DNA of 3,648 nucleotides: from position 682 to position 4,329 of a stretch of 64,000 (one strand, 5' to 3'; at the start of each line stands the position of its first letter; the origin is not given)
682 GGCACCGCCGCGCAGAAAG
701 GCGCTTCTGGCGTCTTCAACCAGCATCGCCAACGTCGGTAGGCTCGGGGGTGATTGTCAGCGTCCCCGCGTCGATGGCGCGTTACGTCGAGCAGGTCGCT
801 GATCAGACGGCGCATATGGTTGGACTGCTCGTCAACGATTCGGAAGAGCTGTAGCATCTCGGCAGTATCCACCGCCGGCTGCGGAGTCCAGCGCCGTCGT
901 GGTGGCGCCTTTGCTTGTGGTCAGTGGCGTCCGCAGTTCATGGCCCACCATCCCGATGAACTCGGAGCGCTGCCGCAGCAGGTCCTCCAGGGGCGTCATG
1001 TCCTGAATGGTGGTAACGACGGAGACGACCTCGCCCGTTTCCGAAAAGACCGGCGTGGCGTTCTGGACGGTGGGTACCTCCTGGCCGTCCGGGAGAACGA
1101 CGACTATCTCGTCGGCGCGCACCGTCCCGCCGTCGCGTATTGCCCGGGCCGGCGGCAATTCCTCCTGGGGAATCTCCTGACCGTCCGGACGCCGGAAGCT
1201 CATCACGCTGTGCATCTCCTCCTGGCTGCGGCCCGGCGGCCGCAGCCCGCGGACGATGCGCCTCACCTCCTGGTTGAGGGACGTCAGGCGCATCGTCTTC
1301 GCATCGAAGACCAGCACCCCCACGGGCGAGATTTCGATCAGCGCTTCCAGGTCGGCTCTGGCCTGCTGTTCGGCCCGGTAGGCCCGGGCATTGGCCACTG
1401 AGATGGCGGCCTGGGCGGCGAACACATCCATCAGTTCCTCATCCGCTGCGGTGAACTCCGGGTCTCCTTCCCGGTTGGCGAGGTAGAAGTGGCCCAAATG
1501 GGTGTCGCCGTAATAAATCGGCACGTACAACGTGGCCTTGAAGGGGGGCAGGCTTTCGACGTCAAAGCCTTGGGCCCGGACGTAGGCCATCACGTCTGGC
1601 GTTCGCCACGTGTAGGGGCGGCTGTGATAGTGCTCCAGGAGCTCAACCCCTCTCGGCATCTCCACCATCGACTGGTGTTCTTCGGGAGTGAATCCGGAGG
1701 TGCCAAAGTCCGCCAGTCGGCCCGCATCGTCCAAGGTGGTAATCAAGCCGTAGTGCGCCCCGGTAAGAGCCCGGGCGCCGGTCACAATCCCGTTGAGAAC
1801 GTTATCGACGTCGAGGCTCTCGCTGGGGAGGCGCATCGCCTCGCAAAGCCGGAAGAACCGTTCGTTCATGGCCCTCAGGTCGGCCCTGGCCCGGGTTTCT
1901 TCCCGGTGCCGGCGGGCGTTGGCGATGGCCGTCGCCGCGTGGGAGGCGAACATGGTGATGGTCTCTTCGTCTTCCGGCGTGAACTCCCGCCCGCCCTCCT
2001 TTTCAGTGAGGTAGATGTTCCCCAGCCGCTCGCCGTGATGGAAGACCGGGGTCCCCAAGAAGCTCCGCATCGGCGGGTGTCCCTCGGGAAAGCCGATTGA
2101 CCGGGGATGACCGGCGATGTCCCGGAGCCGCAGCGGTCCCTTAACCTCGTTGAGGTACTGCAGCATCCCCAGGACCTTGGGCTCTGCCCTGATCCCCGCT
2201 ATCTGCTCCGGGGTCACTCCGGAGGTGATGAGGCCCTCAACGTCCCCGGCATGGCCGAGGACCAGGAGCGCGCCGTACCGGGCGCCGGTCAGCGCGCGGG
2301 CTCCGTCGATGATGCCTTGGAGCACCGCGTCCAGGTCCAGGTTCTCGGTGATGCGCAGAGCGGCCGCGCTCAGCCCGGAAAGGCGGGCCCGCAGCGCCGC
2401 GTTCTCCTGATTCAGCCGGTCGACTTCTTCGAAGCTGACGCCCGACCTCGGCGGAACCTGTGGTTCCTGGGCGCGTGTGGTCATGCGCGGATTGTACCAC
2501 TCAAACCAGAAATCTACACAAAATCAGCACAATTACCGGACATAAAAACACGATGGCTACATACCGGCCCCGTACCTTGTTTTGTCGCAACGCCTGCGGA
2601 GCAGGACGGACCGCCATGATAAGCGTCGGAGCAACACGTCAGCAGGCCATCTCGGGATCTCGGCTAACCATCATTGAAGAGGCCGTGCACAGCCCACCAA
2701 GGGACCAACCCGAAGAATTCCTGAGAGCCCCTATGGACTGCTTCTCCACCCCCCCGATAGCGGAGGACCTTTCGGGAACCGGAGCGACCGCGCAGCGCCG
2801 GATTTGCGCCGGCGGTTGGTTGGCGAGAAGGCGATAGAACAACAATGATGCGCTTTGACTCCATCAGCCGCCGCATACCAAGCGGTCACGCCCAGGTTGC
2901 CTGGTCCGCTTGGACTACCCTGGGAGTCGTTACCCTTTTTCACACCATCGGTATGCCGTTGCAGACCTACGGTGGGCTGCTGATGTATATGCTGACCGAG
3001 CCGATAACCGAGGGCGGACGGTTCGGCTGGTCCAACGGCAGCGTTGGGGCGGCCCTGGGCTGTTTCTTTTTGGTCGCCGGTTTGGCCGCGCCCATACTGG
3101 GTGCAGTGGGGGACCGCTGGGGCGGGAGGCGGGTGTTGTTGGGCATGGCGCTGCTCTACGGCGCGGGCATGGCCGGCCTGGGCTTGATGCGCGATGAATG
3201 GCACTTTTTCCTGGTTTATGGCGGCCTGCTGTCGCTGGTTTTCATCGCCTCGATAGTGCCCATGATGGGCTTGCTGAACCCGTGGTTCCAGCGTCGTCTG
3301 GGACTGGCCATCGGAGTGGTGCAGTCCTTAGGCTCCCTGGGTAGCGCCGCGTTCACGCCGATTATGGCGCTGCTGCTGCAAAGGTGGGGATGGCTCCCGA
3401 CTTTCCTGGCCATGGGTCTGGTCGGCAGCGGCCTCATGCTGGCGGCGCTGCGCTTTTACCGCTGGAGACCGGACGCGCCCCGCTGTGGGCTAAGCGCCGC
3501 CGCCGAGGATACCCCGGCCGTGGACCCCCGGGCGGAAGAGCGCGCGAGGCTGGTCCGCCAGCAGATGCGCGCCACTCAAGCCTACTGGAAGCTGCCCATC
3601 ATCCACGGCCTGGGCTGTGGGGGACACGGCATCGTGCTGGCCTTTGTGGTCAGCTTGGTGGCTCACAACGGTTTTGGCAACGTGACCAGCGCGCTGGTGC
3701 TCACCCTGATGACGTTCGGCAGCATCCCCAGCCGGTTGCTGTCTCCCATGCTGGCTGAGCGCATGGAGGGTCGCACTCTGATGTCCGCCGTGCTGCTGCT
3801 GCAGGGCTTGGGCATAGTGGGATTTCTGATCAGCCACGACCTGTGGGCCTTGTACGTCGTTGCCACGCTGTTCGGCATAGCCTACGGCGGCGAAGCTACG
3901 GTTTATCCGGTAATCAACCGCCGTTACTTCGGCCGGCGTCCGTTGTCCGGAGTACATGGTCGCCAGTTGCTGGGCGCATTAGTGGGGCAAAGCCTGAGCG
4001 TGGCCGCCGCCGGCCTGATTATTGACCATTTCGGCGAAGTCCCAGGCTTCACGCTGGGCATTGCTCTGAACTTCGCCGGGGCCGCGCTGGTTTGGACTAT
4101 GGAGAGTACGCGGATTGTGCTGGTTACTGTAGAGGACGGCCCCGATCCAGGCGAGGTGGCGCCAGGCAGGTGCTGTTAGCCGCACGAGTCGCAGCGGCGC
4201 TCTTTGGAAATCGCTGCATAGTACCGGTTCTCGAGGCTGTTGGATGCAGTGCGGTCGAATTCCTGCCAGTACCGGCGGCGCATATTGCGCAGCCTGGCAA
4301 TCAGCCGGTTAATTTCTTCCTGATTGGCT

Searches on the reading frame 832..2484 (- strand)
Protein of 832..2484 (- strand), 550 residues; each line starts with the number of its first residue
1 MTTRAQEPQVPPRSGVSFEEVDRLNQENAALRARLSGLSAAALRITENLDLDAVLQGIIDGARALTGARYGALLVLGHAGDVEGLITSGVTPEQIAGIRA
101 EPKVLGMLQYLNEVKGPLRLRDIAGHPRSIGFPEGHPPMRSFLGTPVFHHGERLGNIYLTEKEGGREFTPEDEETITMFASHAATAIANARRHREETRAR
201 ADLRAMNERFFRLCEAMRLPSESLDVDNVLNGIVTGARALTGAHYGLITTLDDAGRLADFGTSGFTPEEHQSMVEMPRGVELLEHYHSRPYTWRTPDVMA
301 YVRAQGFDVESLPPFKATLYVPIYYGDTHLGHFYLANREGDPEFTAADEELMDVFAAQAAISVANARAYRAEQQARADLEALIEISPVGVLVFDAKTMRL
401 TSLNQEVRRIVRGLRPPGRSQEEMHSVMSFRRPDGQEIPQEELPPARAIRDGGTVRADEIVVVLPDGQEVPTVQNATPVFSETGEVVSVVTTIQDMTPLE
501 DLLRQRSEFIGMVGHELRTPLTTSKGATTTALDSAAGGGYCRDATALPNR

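Call 74: search_protein_families(library=pfam, proteins=[window:832-2484:-], max_evalue=0.0001)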
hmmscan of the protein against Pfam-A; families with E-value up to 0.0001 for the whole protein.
window:832-2484:- (550 aa): 4 families
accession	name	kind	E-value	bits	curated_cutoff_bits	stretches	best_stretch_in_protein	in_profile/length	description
PF13185.12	GAF_2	-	5.2e-28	98.4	28.6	2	49-188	2-136/136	GAF domain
PF01590.32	GAF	-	6.6e-24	85.4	22.4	2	50-187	1-133/133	GAF domain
PF13492.12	GAF_3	-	2e-10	41.6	27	0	303-365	68-129/129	GAF domain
PF13426.13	PAS_9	-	4.9e-05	24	27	0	438-497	42-102/103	PAS domain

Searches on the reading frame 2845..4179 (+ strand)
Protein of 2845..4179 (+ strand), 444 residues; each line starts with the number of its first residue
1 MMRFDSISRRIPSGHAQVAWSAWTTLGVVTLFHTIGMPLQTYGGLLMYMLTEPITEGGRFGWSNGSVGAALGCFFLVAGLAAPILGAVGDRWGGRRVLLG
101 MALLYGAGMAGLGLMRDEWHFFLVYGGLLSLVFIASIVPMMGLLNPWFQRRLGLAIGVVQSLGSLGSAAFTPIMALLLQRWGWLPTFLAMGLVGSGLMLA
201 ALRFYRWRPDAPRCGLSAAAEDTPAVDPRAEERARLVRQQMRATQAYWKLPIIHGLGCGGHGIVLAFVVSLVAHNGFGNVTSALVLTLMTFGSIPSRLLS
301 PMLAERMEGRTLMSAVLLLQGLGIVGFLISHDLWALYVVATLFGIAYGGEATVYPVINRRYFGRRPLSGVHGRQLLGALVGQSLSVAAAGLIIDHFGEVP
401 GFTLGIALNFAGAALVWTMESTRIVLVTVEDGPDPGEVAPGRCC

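Call 74: search_protein_families(library=pfam, proteins=[window:2845-4179:+], max_evalue=0.0001)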
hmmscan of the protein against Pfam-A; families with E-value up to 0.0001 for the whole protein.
window:2845-4179:+ (444 aa): 3 families
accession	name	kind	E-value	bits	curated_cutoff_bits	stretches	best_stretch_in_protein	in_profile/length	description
PF07690.21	MFS_1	-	9.5e-31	107.4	33.4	2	47-267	14-222/347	Major Facilitator Superfamily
PF06779.20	MFS_4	-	3.3e-07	30.4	26.3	1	230-416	177-357/364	Uncharacterised MFS-type transporter YbfB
PF12832.13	MFS_1_like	-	2.3e-06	27.4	25.2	1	65-402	34-371/373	MFS_1 like family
